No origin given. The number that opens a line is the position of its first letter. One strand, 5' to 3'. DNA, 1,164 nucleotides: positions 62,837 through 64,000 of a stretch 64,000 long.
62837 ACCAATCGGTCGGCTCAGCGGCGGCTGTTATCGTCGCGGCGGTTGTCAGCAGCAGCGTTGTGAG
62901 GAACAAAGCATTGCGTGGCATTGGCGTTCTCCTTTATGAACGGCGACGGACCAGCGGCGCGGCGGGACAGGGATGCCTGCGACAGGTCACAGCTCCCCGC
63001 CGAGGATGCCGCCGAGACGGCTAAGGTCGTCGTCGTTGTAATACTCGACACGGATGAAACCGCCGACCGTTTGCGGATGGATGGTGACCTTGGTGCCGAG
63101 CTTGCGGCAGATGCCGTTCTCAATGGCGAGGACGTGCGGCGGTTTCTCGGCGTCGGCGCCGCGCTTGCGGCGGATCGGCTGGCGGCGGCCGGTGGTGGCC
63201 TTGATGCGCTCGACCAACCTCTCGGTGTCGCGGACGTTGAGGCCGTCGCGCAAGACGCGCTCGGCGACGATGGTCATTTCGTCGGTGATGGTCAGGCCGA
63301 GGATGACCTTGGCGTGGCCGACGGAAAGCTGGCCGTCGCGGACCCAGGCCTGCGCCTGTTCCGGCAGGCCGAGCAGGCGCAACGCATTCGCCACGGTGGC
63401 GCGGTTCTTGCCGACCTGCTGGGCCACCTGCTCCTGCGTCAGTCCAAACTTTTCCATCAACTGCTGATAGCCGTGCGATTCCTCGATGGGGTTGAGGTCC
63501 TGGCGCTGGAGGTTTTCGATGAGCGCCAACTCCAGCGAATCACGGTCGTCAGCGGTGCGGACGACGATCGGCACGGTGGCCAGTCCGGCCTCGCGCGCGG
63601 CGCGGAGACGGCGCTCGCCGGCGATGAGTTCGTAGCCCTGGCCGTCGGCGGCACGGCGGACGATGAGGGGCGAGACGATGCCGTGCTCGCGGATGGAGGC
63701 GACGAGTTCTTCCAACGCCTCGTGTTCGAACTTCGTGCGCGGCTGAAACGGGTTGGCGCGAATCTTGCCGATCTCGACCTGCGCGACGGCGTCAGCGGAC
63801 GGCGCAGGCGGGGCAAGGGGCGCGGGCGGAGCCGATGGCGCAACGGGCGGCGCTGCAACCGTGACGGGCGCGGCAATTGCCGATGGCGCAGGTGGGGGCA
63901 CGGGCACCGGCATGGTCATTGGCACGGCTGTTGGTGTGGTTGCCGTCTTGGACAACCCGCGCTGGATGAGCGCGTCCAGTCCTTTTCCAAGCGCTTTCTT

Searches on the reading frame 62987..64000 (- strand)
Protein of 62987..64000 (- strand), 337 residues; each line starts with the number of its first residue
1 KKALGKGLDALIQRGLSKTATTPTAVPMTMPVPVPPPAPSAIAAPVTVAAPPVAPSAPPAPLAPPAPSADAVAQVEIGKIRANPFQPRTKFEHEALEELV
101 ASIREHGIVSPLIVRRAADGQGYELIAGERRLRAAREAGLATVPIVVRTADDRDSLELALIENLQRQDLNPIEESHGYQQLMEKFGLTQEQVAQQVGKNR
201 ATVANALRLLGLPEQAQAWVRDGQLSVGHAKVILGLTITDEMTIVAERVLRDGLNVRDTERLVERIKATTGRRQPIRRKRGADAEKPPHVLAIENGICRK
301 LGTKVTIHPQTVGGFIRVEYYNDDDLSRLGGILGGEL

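Call 18: search_protein_families(library=pfam, proteins=[window:62987-64000:-], max_evalue=0.001)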
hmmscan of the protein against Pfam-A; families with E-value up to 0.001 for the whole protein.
window:62987-64000:- (337 aa): 4 families
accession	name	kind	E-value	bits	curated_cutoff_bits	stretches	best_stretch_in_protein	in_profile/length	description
PF17762.8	HTH_ParB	-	6e-37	126.3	22.6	1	167-267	1-101/102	ParB HTH domain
PF02195.25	ParB_N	-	1.7e-33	115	26.3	1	72-165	3-95/95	ParB N-terminal domain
PF23552.2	ParB_C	-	0.00066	19.5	23.8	0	287-329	2-45/50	ParB dimerisation domain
PF01381.28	HTH_3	-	0.00096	19.6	23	0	180-205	3-28/55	Helix-turn-helix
